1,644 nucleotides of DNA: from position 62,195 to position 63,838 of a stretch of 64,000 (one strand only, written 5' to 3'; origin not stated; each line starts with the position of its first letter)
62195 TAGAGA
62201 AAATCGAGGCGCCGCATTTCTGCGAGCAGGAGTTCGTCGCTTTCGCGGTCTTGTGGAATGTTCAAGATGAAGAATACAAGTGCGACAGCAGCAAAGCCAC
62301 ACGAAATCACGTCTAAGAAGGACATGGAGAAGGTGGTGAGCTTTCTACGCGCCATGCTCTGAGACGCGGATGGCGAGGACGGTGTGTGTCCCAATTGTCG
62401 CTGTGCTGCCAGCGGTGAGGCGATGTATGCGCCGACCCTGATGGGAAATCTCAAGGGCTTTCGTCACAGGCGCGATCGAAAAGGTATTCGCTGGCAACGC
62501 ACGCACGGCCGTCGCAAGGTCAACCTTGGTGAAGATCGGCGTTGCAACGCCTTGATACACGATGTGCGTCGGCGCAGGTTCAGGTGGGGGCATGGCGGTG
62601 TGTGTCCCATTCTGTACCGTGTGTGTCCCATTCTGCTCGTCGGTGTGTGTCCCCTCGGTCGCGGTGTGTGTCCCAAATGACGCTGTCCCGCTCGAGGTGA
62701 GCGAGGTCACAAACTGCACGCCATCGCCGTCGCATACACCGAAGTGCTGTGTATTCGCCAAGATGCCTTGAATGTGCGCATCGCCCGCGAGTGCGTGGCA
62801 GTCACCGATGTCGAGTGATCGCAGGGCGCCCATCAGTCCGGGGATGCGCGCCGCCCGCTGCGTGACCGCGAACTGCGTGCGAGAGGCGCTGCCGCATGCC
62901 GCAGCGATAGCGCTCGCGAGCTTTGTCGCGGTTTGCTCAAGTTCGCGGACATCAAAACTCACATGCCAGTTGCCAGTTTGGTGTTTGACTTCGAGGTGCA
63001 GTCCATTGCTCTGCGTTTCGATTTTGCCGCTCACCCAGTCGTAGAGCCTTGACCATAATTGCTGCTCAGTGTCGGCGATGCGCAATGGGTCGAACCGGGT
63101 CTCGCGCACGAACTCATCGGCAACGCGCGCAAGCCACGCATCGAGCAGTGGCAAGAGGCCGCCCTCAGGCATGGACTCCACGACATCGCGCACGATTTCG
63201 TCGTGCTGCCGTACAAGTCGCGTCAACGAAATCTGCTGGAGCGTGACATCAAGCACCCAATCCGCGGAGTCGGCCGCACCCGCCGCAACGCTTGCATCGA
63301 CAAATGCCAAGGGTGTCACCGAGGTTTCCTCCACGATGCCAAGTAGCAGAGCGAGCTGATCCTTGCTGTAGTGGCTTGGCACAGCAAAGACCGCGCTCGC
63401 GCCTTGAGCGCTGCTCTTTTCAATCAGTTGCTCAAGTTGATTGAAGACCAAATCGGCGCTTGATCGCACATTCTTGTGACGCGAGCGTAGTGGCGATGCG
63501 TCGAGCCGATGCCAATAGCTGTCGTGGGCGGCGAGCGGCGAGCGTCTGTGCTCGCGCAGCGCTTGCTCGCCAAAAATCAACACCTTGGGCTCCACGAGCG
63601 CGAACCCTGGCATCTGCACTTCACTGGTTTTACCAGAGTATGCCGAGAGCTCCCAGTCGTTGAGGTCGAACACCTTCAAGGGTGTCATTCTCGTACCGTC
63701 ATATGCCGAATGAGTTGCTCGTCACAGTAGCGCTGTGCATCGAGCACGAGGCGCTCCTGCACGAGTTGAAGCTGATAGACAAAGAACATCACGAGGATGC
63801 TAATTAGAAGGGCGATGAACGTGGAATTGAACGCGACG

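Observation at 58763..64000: MotA/ExbB-like channel + actin/Hsp70-like protein + two TM-coiled-coil-vWA proteins + two lipoproteins in one operon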

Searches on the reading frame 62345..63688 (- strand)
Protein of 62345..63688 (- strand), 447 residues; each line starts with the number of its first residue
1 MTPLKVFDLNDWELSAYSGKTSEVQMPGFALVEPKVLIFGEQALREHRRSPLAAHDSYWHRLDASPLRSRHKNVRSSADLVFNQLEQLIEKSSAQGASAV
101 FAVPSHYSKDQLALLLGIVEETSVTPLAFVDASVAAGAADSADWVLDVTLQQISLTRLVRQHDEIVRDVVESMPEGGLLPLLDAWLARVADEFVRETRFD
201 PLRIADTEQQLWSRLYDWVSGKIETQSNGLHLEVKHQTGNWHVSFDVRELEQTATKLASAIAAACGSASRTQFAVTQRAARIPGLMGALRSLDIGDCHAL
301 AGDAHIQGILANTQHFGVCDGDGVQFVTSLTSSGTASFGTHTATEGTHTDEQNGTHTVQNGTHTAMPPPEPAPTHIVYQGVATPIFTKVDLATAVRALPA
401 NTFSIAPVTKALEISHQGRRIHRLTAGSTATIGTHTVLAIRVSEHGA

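Call 3: search_protein_families(library=pfam, proteins=[window:62345-63688:-], max_evalue=0.1)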
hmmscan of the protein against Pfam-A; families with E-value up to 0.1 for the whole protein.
window:62345-63688:- (447 aa): 0 families

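Call 6: search_protein_families(library=padloc, proteins=[window:62345-63688:-], max_evalue=0.1)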
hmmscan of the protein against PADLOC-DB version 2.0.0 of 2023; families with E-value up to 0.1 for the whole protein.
window:62345-63688:- (447 aa): 0 families

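Call 7: search_protein_families(library=ncbifam, proteins=[window:62345-63688:-], max_evalue=0.1)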
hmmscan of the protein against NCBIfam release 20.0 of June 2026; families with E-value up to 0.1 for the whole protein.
window:62345-63688:- (447 aa): 1 family
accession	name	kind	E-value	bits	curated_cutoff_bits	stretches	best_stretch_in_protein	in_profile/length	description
TIGR01740.1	pyrF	equivalog_domain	0.028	14.1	92.3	1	293-358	78-140/216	orotidine-5'-phosphate decarboxylase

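Call 8: find_encoding_contigs(protein=window:62345-63688:-, flank=10000, max_places=6)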
Protein window:62345-63688:- (447 aa): no gene with exactly this product is on record in the collection.

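Call 10: find_related_loci(query=window:62345-63688:-, collection=genome_contigs, flank=10000)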
Query window:62345-63688:- (447 aa) in genome_contigs; peptide patterns used: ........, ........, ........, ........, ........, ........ (x = any residue, [..] = any of these).
88 stretches matched a pattern; 4 encode a relative of the query (tblastn E <= 1e-3); 4 distinct loci.
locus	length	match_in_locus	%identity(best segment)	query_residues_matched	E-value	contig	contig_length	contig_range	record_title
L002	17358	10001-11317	74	1-447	0e+0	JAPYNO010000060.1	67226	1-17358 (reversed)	MAG: Pseudomonadales bacterium isolate r_calh23_24 Seq60, whole genome shotgun sequence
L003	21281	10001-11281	69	1-447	0e+0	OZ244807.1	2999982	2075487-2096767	MAG: Candidatus Azotimanducus sp. isolate d7e1e9d3-75ce-4ce8-8704-b46bbe593d13 genome assembly, chromosome: 1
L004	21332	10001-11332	47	1-447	2e-133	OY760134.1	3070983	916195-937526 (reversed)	MAG: Pseudomonadales bacterium isolate 08bb8d57-fb42-44ec-b71f-229e3d1812ab genome assembly, chromosome: 1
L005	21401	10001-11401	46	4-447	6e-126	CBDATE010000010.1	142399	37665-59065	MAG: Pseudomonadales bacterium isolate 40c7c641-fdde-4285-8669-8a9dfa060398 genome assembly, contig: contig_10, whole ge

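Call 12: search_protein_families(library=pfam, proteins=[L003:1442-2941:+, L003:2984-4057:+, L003:4079-5350:+, L003:4989-6842:+, L003:6821-8917:+, L003:8921-9193:+, L003:9204-10004:+, L003:2-871:-], max_evalue=0.01)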
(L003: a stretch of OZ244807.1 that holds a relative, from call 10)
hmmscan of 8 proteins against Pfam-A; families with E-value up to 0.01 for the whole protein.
L003:1442-2941:+ (499 aa): 6 families
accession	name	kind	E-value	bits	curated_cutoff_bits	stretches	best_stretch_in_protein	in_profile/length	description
PF13424.12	TPR_12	-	1.1e-08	35.6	30.1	1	132-194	2-64/77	Tetratricopeptide repeat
PF07719.23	TPR_2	-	1.6e-05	25.1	27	1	133-161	1-29/34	Tetratricopeptide repeat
PF13428.12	TPR_14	-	7e-05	23.6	23.5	0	134-158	2-26/44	Tetratricopeptide repeat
PF13181.12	TPR_8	-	0.00025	21.4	25.7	0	133-160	1-28/34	Tetratricopeptide repeat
PF00515.34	TPR_1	-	0.00062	19.9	27.8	0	133-161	1-29/34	Tetratricopeptide repeat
PF13176.12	TPR_7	-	0.0046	17.4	27.9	0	137-162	3-28/36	Tetratricopeptide repeat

L003:2984-4057:+ (357 aa): 0 families

L003:4079-5350:+ (423 aa): 0 families

L003:4989-6842:+ (617 aa): 2 families
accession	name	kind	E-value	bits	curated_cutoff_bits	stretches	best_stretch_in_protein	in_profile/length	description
PF13428.12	TPR_14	-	0.0013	19.7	23.5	0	339-380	3-44/44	Tetratricopeptide repeat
PF07719.23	TPR_2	-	0.0054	17.2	27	1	447-473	7-33/34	Tetratricopeptide repeat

L003:6821-8917:+ (698 aa): 4 families
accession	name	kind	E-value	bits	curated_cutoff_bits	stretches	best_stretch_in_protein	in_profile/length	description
PF08308.17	PEGA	-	1.1e-45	153.8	20.8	3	278-345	2-69/71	PEGA domain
PF03781.23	FGE-sulfatase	-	9.6e-40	137.3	23.3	1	432-694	2-255/255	Sulfatase-modifying factor enzyme 1-like domain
PF13620.12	CarboxypepD_reg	-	1.9e-10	41.4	32.3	0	307-343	45-81/82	Carboxypeptidase regulatory-like domain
PF13715.12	CarbopepD_reg_2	-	0.0002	21.8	32.2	0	304-352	37-88/88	CarboxypepD_reg-like domain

L003:8921-9193:+ (90 aa): 0 families

L003:9204-10004:+ (266 aa): 1 family
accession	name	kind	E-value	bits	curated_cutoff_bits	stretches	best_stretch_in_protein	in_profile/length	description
PF01618.21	MotA_ExbB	-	8.7e-14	51.8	22.9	1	131-249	5-124/127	MotA/TolQ/ExbB proton channel family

L003:2-871:- (290 aa): 0 families

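Call 17: find_homologous_proteins(query=window:62345-63688:-, max_evalue=0.001)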
Query window:62345-63688:- (447 aa): 59 proteins with E <= 0.001 among 8000 candidates.
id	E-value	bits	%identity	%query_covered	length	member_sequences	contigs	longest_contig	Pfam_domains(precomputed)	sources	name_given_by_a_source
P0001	5.2e-289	976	98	100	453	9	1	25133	-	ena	-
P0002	5.0e-209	713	74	100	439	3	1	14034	-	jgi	-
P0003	2.7e-187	641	70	100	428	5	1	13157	-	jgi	-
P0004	6.4e-150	518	53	100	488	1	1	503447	-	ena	-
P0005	9.7e-150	517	56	100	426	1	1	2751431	-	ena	-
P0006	2.4e-149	516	54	100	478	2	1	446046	-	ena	-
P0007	2.9e-149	516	52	100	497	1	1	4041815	-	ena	-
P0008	7.5e-139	481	52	100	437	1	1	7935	-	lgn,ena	-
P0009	1.1e-132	461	51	100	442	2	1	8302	-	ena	-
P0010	9.3e-132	458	49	100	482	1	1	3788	-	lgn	-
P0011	7.8e-131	455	49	100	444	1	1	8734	-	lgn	-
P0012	1.0e-129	451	50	100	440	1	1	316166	-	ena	-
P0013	1.8e-127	444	48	100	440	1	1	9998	-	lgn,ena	-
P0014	4.8e-127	442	49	100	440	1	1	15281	-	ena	-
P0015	9.2e-125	435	49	100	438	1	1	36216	-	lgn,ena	-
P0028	1.0e-40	158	33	77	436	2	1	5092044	-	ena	-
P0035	8.7e-37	145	30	85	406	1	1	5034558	-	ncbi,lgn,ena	-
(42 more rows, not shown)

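Call 21: find_encoding_contigs(protein=P0035, flank=10000, max_places=2)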
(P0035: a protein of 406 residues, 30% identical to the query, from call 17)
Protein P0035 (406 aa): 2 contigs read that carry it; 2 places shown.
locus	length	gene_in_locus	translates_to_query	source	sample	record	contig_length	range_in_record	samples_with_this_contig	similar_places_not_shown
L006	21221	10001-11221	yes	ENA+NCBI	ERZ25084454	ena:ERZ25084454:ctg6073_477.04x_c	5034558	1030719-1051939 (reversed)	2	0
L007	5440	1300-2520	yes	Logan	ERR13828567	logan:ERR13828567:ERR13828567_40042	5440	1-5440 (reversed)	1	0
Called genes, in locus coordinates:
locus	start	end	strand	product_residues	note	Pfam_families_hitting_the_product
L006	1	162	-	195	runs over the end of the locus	PF04315:EpmC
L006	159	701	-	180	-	PF06094:GGACT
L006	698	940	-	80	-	PF01206:TusA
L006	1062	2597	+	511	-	PF13424:TPR_12 (faint), PF03544:TonB_C (faint)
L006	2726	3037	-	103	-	-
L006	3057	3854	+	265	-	-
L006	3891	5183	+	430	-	-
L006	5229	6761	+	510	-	PF14559:TPR_19 (faint), PF13181:TPR_8 (faint), PF00515:TPR_1 (faint), PF07719:TPR_2 (faint), PF13414:TPR_11 (faint)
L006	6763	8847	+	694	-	PF13620:CarboxypepD_reg (faint), PF13715:CarbopepD_reg_2 (faint), PF08308:PEGA, PF03781:FGE-sulfatase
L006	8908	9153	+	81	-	-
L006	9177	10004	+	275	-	PF01618:MotA_ExbB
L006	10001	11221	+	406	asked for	-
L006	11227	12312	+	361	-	-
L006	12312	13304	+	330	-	-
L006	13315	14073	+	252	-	-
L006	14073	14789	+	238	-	-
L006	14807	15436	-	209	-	PF02353:CMAS (faint), PF10294:Methyltransf_16 (weak), PF13649:Methyltransf_25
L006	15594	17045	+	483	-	PF19295:SufBD_N, PF01458:SUFBD_core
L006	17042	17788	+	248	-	PF00005:ABC_tran, PF02463:SMC_N (faint)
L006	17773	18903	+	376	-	PF01458:SUFBD_core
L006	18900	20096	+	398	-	PF00155:Aminotran_1_2 (weak), PF00266:Aminotran_5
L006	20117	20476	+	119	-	PF01521:Fe-S_biosyn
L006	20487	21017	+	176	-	PF01883:FeS_assembly_P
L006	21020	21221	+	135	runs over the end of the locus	PF02657:SufE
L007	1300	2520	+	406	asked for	-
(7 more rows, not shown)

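Call 22: find_encoding_contigs(protein=P0028, flank=10000, max_places=2)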
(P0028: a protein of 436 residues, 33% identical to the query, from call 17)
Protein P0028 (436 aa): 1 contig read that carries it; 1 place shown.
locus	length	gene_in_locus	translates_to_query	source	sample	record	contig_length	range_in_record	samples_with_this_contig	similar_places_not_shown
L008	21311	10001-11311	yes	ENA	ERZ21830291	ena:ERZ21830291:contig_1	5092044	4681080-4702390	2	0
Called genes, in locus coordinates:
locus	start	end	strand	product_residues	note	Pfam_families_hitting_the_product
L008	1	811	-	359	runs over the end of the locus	PF01266:DAO, PF13450:NAD_binding_8 (weak)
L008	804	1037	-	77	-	PF01206:TusA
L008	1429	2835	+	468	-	PF13424:TPR_12 (faint), PF03544:TonB_C (weak)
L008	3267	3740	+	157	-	-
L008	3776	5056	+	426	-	-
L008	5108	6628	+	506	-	-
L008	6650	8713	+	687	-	PF13620:CarboxypepD_reg (faint), PF08308:PEGA, PF03781:FGE-sulfatase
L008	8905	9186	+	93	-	-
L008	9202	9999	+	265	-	PF01618:MotA_ExbB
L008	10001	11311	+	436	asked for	-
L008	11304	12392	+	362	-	PF13519:VWA_2 (weak)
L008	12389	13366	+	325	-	-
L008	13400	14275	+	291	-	-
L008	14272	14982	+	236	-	-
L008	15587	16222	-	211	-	PF10294:Methyltransf_16 (weak), PF13649:Methyltransf_25 (weak)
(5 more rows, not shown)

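Call 34: predict_structure(alignment_id=A1)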
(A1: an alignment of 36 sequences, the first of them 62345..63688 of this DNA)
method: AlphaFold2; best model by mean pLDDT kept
length: 447 residues; sequences in the alignment: 36
mean_pLDDT: 90.1   pTM: 0.75
mean pLDDT of the five models: 90.1, 89.9, 89.6, 89.5, 89.1
residues with pLDDT >= 90: 370; 70-90: 31; 50-70: 12; < 50: 34
segments of 3 or more residues with pLDDT < 50: 339-367, 445-447
pLDDT, mean of each block of 10 residues (from residue 1): 93 97 98 97 96 97 93 96 98 97 98 98 97 98 97 97 95 96 96 97 97 96 89 96 93 93 83 96 95 91 97 82 88 62 39 37 48 94 97 96 96 95 94 95 66
secondary structure, 60 per line:
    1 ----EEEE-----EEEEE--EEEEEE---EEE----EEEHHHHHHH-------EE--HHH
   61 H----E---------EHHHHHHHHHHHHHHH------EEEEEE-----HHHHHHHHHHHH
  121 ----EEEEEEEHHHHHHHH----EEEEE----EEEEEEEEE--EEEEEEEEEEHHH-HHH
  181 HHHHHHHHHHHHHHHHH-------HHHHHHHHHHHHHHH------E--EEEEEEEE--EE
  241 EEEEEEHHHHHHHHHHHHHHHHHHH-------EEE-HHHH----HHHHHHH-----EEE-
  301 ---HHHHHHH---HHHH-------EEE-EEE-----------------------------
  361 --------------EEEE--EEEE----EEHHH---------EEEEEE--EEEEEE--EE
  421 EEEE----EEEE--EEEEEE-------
elements in order: E5-8 E14-18 E21-26 E30-32 E37-39 H40-46 H58-61 H77-91 E98-103 H109-120 E125-131 H132-139 E144-148 E153-161 E164-173 H178-197 H205-219 E229-236 E239-246 H247-265 E273-275 H277-280 H285-291 E297-299 H304-310 H314-317 E325-327 E329-331 E375-378 E381-384 E403-408 E411-416 E419-424 E429-432 E435-440

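Call 37: fold_search(model_id=the predicted structure, library=pdb)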
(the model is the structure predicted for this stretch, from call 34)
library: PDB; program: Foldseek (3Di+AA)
matches with E <= 10: 1112; with E <= 0.001: 657
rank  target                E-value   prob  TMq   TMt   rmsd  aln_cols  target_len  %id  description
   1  9a5j_A                3.0e-14  1.00  0.57  0.43   9.4       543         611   11  Integrative model of DNAK-GUDB by crosslinking MS and deep learning (released 2024-09-18)
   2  9a2i_MODEL_1_A        6.7e-14  1.00  0.58  0.43  12.0       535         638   11  Model of E. coli DnaK by in-cell photo-crosslinking MS and deep learning (released 2023-02-24)
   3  4gni_A                1.2e-13  1.00  0.56  0.65   4.3       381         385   13  Structure of the Ssz1 ATPase bound to ATP and Magnesium (released 2012-12-05)
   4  4gni_B                2.0e-13  1.00  0.57  0.66   4.3       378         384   12  Structure of the Ssz1 ATPase bound to ATP and Magnesium (released 2012-12-05)
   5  6rzq_A                2.4e-13  1.00  0.58  0.67   4.1       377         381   11  Plasmodium falciparum Hsp70-x chaperone nucleotide binding domain - ANP-PnP bound state (released 2019-10-02)
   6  6sr6_A                3.0e-13  1.00  0.57  0.50   4.2       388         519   13  Crystal structure of the RAC core with a pseudo substrate bound to Ssz1 SBD (released 2020-03-25)
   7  3i33                  3.2e-13  1.00  0.58  0.68   3.9       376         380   13  Crystal structure of the human 70kDa heat shock protein 2 (Hsp70-2) ATPase domain in complex with ADP and inorganic phos (released 2009-07-21)
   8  5mb9_A                3.2e-13  1.00  0.57  0.51  13.2       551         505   12  Crystal structure of the eukaryotic ribosome associated complex (RAC), a unique Hsp70/Hsp40 pair (released 2016-12-28)
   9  6s02_A                3.6e-13  1.00  0.58  0.67   4.0       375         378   12  Plasmodium falciparum Hsp70-x chaperone nucleotide binding domain - ADP bound state (released 2019-10-02)
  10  5tky_B                4.2e-13  1.00  0.58  0.45   5.1       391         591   14  Crystal structure of the co-translational Hsp70 chaperone Ssb in the ATP-bound, open conformation (released 2016-11-16)
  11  5mb9_B                4.5e-13  1.00  0.50  0.46   8.0       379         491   13  Crystal structure of the eukaryotic ribosome associated complex (RAC), a unique Hsp70/Hsp40 pair (released 2016-12-28)
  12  3fe1_A                5.7e-13  1.00  0.58  0.67   4.1       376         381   13  Crystal structure of the human 70kDa heat shock protein 6 (Hsp70B') ATPase domain in complex with ADP and inorganic ph (released 2008-12-16)
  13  9bls_A                6.0e-13  1.00  0.53  0.42   5.1       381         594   14  Structure of the human mitochondrial Hsp70 (mortalin; R126W mutant) bound to nucleotide exchange factor GrpEL1 (WT) (released 2025-01-15)
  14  3iuc_C                6.4e-13  1.00  0.59  0.67   4.1       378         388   10  Crystal structure of the human 70kDa heat shock protein 5 (BiP/GRP78) ATPase domain in complex with ADP (released 2009-09-22)
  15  7krv_A                6.7e-13  1.00  0.54  0.45   5.6       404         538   12  Stimulating state of disulfide-bridged Hsp70 DnaK (released 2021-09-15)
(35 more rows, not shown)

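Call 38: search_solved_structures(query=L003:9204-10004:+, max_evalue=1, show_alignments=3)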
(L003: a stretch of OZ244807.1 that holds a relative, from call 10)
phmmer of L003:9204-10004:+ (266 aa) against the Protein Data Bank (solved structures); distinct sequences matched with E-value up to 1: 2.
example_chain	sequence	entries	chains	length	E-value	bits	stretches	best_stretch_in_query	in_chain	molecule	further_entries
8odt_A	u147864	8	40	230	0.61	12.7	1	150-256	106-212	Tol-Pal system protein TolQ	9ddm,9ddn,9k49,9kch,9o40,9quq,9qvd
9kpz_A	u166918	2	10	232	0.64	12.6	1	150-256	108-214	Tol-Pal system protein TolQ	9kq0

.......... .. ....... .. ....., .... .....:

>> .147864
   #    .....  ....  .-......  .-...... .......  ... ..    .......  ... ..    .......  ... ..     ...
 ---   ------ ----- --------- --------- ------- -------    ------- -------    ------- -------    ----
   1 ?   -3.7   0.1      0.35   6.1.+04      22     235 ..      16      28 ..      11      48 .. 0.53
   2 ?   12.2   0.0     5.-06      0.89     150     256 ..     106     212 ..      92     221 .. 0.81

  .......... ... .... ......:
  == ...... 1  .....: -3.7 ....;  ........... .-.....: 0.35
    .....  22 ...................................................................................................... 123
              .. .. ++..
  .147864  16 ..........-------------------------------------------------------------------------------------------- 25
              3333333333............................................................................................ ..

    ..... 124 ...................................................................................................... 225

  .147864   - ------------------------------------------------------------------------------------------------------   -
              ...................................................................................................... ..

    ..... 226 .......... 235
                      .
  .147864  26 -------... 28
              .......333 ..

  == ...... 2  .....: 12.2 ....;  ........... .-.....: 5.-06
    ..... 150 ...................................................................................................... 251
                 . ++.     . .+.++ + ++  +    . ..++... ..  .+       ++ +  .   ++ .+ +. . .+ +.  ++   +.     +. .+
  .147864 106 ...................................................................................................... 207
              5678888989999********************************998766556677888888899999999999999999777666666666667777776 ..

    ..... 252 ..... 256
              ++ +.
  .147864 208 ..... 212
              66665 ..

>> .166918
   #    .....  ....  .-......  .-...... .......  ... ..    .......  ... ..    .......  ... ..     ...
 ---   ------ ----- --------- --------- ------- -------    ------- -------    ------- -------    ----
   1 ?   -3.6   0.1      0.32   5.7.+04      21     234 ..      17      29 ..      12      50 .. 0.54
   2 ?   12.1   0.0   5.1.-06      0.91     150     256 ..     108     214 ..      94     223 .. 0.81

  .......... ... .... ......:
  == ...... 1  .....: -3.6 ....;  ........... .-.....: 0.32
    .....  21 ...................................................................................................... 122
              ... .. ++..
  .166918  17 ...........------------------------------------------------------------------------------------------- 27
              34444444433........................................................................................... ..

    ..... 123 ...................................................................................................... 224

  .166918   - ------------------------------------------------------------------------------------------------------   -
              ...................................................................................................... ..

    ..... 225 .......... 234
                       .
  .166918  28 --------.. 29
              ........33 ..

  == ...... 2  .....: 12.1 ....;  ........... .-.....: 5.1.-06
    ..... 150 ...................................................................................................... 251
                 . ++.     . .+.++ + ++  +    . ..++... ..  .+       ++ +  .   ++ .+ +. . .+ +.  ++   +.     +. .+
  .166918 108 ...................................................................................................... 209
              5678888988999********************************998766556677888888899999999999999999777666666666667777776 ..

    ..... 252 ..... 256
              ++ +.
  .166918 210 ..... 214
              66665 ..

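Call 39: search_protein_families(library=pfam, alignment_id=A1, max_evalue=0.01)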
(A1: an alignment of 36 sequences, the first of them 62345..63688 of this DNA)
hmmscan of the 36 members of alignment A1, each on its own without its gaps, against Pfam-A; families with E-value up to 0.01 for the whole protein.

A. member 1, window:62345-63688:- (447 aa): 0 families

B. families by the number of members that match (of 36 scanned): 3 families
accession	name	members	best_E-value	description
PF00498.31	FHA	2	3.2e-10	FHA domain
PF16697.10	Yop-YscD_cpl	1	9.3e-05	Inner membrane component of T3SS, cytoplasmic domain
PF10923.14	BrxC_BrxD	1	0.0037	BREX system ATP-binding protein BrxC/D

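Call 42: search_protein_representatives(alignment_id=A1)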
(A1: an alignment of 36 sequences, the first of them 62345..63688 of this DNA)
Query: 36 sequences, 431 profile positions. Proteins with E-value up to 0.001 (for the whole library): 2276; up to 1e-10: 1818; up to 1e-30: 1219. The best 150 are listed.
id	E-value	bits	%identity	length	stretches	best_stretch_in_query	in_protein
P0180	4.5e-153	526.9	-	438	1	1-430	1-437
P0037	8.1e-147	506.3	-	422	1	3-429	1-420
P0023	3.2e-146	504.3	-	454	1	1-430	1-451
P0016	2.7e-145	501.3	-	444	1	1-430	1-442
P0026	2.1e-144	498.3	-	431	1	1-430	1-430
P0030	2.6e-138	478.3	-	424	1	3-428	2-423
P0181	2.4e-136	471.8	-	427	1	1-429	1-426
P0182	4.6e-130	451.1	-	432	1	1-426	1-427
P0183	3.6e-129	448.1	-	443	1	1-429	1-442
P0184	5.4e-129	447.5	-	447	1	1-430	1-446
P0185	3.8e-128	444.8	-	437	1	3-430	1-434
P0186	7.2e-127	440.6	-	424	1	3-428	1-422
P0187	9.7e-124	430.2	-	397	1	3-362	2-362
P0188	4.5e-123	428.0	-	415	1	3-429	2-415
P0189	6.0e-123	427.6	-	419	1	3-426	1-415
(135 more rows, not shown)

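Call 59: search_protein_families(library=ncbifam, proteins=[L006:1062-2597:+, L006:3057-3854:+, L006:3891-5183:+, L006:5229-6761:+, L006:6763-8847:+, L006:8908-9153:+, L006:9177-10004:+, L006:13315-14073:+, L006:14073-14789:+], max_evalue=0.01)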
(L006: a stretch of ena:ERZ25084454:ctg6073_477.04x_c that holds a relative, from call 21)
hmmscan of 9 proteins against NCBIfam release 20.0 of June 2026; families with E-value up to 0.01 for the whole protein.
L006:1062-2597:+ (511 aa): 6 families
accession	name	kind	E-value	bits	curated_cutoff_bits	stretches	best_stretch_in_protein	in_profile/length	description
TIGR01352.1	tonB_Cterm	subfamily_domain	2.6e-05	24.4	27.1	1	427-491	9-74/76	TonB family protein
NF040586.1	FxSxx_TPR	equivalog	7e-05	21.5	300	1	162-306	422-568/830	FxSxx-COOH system tetratricopeptide repeat protein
NF008082.0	PRK10819.1-3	equivalog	0.00031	20.6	265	1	409-474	158-221/242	TonB system transport protein TonB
NF008084.0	PRK10819.1-5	equivalog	0.0015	18.5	315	1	415-474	163-226/249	TonB system transport protein TonB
NF008081.0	PRK10819.1-2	equivalog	0.0041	17.1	377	0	429-474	172-217/240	TonB system transport protein TonB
NF008083.0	PRK10819.1-4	equivalog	0.0045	17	448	0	422-476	160-218/239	TonB system transport protein TonB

L006:3057-3854:+ (265 aa): 0 families

L006:3891-5183:+ (430 aa): 0 families

L006:5229-6761:+ (510 aa): 5 families
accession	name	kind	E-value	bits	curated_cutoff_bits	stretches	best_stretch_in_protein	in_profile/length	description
NF040658.1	Myxo_OME_TraC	equivalog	7.3e-07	28.2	500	1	161-328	13-171/602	outer membrane exchange accessory lipoprotein TraC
NF042912.1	Amuc_1098_fam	equivalog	0.00013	20.2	750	0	102-224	76-197/805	Amuc_1098 family type IV pilus outer membrane protein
TIGR02917.1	PEP_TPR_lipo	equivalog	0.00042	18.3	312.2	1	187-227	130-170/899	XrtA/PEP-CTERM system TPR-repeat protein PrsT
TIGR02521.1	type_IV_pilW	equivalog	0.0014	18.2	154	0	194-224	147-177/234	type IV pilus biogenesis/stability protein PilW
NF047507.1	TPR_BatC_Lepto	exception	0.0027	17.2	175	0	188-220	102-134/214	TPR repeat-containing protein BatC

L006:6763-8847:+ (694 aa): 9 families
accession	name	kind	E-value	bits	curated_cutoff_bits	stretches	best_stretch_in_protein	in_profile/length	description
TIGR03525.2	GldK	equivalog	2e-26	93.3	350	1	499-687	219-403/408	T9SS ring complex lipoprotein PorK/GldK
NF051459.1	pyoverdine_PvdO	equivalog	4.3e-16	58.8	500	1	430-689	34-278/280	dihydropyoverdine dehydrogenase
TIGR03524.1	GldJ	equivalog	7.2e-15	54.6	458.2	1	542-634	262-366/559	gliding motility lipoprotein GldJ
TIGR02171.1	Fb_sc_TIGR02171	subfamily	1.1e-13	50.2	544.35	1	451-638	57-223/912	TIGR02171 family lipoprotein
NF041186.1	SenA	equivalog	1.7e-09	37.6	420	1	483-688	254-381/382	selenoneine synthase SenA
NF047815.1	LIC10124_lipo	equivalog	8.2e-08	31.2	650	1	205-316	199-311/516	LIC10124 family lipoprotein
TIGR03440.2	egtB_TIGR03440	equivalog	1e-07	31.4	360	1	539-677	288-400/413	ergothioneine biosynthesis protein EgtB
TIGR03530.1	GldJ_short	equivalog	3.7e-06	26.1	382.9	1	500-634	160-318/396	gliding motility lipoprotein GldJ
TIGR04344.1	ovoA_Nterm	equivalog_domain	9.5e-05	21.4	400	1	503-687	298-443/444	5-histidylcysteine sulfoxide synthase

L006:8908-9153:+ (81 aa): 0 families

L006:9177-10004:+ (275 aa): 3 families
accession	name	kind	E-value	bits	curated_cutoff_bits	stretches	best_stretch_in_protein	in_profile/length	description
TIGR02796.1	tolQ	equivalog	8.7e-07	28.9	221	1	152-239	96-184/216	protein TolQ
TIGR02805.1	exbB2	equivalog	0.0023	18.1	135.35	1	144-244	23-120/138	TonB-system energizer ExbB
NF009165.0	PRK12512.1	equivalog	0.006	16.2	198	1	37-121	33-115/184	RNA polymerase sigma factor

L006:13315-14073:+ (252 aa): 0 families

L006:14073-14789:+ (238 aa): 0 families
